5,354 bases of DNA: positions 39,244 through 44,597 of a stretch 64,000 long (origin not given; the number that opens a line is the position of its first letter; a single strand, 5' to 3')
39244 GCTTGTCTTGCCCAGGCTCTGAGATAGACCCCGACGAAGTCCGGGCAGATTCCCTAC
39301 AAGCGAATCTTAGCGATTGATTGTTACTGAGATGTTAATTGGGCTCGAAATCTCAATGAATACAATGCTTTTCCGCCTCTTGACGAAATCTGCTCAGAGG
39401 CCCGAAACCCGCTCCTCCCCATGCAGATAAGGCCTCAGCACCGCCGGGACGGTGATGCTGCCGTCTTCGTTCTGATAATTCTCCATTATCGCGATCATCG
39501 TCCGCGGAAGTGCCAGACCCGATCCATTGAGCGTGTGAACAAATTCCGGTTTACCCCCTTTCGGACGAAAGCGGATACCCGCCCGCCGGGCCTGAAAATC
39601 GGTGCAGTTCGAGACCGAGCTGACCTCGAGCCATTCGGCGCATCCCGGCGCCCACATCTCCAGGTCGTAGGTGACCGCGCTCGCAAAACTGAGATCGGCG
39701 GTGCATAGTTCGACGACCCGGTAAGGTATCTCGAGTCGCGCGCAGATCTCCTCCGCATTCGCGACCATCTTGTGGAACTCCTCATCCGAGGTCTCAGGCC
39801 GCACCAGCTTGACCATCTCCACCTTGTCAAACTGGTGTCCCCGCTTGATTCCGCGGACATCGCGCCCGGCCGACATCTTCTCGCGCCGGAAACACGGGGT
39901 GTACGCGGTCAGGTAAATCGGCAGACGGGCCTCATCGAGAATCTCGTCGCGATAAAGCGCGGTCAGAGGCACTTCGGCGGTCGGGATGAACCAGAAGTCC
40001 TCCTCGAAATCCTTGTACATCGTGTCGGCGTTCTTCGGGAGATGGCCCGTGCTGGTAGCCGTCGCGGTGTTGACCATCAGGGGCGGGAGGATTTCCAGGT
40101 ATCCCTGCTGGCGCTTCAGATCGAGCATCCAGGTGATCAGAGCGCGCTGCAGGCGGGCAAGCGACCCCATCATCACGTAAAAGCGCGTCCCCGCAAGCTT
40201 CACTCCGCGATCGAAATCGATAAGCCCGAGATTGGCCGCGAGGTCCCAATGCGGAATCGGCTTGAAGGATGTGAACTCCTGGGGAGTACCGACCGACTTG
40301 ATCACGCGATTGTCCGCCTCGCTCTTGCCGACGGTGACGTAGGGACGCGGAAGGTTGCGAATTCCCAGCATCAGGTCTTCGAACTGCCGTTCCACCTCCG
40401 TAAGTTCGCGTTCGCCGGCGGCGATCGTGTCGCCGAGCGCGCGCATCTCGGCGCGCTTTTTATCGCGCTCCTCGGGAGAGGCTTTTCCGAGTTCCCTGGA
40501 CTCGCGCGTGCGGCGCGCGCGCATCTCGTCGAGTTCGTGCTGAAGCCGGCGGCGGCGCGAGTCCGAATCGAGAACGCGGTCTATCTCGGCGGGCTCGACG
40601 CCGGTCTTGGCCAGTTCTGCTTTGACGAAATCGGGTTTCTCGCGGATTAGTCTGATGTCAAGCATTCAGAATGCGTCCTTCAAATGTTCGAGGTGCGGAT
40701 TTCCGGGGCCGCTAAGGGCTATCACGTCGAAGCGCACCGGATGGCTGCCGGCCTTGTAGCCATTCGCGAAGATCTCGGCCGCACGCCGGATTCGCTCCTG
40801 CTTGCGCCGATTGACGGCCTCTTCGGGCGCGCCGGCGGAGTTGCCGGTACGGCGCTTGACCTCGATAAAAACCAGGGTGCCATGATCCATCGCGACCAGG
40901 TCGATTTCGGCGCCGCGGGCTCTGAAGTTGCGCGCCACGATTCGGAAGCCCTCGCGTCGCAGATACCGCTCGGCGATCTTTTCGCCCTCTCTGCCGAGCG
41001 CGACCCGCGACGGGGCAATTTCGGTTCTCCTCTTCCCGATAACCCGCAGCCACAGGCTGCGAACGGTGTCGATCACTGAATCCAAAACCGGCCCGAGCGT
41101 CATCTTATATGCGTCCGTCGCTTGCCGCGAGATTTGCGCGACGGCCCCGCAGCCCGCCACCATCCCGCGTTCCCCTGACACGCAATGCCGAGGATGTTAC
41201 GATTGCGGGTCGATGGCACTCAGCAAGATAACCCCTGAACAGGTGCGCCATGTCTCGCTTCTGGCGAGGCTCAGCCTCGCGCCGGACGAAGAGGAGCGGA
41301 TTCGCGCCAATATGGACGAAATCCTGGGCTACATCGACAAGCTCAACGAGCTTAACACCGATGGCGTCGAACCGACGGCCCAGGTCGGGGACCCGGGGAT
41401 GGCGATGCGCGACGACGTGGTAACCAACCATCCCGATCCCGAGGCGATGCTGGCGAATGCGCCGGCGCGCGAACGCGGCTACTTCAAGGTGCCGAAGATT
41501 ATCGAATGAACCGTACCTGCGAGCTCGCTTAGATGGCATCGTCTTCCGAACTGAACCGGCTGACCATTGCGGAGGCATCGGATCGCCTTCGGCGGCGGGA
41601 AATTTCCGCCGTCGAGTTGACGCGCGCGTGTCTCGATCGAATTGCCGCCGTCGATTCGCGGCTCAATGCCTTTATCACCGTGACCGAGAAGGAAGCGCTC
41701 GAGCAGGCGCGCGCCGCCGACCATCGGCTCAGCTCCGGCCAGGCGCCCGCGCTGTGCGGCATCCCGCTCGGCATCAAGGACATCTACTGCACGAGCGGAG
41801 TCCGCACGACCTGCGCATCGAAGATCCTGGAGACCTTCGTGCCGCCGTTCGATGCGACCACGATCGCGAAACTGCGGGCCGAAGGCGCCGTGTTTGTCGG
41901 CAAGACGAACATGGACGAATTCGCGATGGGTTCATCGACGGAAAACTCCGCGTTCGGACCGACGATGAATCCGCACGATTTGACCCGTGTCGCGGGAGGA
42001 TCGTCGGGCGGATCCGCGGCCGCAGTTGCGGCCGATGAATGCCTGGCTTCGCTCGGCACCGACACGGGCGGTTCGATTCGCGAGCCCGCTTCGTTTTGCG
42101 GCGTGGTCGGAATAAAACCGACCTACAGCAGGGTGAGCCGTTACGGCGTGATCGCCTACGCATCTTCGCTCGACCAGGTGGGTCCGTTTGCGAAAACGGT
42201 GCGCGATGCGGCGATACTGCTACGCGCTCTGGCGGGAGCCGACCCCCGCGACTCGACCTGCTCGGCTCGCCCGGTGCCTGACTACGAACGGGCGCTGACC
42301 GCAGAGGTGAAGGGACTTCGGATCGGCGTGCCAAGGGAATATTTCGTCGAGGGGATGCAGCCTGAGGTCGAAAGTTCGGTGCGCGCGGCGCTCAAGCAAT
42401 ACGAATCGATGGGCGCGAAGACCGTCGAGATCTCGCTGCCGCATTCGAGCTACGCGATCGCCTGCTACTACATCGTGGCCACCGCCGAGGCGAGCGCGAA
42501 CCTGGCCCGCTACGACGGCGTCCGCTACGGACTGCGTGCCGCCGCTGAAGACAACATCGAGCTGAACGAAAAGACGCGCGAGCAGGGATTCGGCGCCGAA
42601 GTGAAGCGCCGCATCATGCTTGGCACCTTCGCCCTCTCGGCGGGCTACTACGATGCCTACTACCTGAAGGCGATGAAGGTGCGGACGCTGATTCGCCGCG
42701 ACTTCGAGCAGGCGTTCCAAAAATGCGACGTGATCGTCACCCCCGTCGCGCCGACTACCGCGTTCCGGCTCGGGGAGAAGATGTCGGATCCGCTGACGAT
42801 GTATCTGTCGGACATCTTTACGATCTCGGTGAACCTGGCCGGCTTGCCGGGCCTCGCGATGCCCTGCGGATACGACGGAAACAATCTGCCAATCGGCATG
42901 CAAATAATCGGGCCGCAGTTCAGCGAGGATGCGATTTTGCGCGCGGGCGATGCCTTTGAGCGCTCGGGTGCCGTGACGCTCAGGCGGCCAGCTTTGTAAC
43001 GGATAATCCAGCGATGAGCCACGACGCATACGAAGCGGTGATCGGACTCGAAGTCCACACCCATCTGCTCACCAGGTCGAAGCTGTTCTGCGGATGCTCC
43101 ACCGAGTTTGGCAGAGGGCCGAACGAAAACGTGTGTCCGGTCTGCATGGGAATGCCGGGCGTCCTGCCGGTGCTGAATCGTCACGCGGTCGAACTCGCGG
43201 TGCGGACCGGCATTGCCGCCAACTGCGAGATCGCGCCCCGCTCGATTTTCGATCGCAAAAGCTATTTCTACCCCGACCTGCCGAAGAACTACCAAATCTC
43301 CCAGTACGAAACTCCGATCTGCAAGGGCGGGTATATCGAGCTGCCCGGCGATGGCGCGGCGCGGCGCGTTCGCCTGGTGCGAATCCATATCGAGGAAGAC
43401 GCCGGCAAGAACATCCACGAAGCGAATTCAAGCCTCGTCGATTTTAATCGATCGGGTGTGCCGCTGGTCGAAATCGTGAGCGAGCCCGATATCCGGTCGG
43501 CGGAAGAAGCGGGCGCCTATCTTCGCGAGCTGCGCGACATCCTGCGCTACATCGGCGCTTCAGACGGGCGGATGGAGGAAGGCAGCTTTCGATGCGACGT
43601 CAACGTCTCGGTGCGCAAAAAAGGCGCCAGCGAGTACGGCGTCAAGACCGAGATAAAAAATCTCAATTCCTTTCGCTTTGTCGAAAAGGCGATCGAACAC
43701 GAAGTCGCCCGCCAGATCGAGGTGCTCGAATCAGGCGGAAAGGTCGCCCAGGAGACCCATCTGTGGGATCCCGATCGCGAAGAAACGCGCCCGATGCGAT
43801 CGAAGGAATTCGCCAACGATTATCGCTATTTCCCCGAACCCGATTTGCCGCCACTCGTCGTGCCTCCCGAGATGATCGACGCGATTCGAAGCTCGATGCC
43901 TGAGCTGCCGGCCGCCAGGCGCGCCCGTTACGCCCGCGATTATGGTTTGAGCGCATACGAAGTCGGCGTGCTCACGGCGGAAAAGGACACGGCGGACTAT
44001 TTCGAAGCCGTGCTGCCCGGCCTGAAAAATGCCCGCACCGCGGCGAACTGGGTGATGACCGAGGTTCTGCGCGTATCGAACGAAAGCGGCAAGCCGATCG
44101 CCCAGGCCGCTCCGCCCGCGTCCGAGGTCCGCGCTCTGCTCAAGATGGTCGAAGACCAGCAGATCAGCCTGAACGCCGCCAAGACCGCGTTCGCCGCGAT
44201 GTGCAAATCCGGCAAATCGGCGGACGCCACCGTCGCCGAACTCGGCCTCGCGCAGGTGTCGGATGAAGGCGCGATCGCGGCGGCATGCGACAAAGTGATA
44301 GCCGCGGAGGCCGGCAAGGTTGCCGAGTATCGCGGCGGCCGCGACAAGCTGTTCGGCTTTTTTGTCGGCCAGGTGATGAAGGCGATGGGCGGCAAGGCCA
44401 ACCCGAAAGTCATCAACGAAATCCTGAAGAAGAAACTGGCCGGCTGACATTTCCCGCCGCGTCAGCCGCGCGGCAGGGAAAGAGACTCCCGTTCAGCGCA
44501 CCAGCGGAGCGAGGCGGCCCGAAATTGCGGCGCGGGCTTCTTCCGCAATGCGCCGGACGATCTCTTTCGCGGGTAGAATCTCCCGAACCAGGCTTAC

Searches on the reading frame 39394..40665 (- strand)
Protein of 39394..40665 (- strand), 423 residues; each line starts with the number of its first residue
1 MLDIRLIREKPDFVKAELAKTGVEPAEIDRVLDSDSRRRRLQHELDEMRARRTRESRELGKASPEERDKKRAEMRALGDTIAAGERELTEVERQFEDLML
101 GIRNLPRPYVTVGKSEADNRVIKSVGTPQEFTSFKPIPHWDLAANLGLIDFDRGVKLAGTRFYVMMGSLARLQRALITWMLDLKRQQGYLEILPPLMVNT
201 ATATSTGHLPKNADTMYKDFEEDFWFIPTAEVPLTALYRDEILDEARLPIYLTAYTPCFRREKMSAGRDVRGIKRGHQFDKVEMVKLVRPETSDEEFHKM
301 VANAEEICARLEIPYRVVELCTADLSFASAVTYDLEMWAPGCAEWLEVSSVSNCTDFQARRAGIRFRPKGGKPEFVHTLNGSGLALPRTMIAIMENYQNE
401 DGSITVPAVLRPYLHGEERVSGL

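Call 73: search_protein_families(library=pfam, proteins=[window:39394-40665:-], max_evalue=0.00001)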
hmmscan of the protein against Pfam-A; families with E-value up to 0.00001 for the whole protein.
window:39394-40665:- (423 aa): 2 families
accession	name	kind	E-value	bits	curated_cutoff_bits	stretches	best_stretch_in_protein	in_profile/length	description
PF00587.30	tRNA-synt_2b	-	1.1e-38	133.5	29.3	1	220-397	7-179/179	tRNA synthetase class II core domain (G, H, P, S and T)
PF02403.27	Seryl_tRNA_N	-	4.7e-24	85.1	28.2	1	1-106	1-108/108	Seryl-tRNA synthetase N-terminal domain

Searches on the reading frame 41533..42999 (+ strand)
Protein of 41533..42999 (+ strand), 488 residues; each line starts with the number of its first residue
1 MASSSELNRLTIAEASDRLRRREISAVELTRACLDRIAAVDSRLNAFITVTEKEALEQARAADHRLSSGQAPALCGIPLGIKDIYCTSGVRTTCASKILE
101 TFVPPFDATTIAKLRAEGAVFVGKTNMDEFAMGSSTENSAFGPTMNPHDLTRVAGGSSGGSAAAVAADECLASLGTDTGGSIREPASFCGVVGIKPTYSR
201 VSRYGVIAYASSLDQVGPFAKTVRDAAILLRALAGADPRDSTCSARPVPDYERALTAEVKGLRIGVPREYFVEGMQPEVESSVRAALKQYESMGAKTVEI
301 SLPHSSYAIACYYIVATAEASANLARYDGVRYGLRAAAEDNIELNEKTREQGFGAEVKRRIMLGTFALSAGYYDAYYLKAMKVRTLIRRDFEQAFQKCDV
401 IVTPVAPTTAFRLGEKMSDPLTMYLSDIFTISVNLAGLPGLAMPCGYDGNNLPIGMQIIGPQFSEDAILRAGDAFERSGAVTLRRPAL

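Call 73: search_protein_families(library=pfam, proteins=[window:41533-42999:+], max_evalue=0.00001)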
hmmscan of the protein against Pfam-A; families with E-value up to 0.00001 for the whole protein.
window:41533-42999:+ (488 aa): 1 family
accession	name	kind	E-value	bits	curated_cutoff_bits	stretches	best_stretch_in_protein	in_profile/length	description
PF01425.27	Amidase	-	1.1e-165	552.5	27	1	28-469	1-445/445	Amidase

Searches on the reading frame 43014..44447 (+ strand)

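Call 73: search_protein_families(library=pfam, proteins=[window:43014-44447:+], max_evalue=0.00001)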
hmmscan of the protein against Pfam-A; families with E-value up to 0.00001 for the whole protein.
window:43014-44447:+ (477 aa): 2 families
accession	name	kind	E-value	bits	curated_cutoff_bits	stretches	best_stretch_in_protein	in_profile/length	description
PF02934.20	GatB_N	-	1.9e-123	411.5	23.4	1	9-288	2-276/277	GatB/GatE catalytic domain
PF02637.23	GatB_Yqey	-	2.4e-46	157.7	27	1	328-475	1-148/148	GatB domain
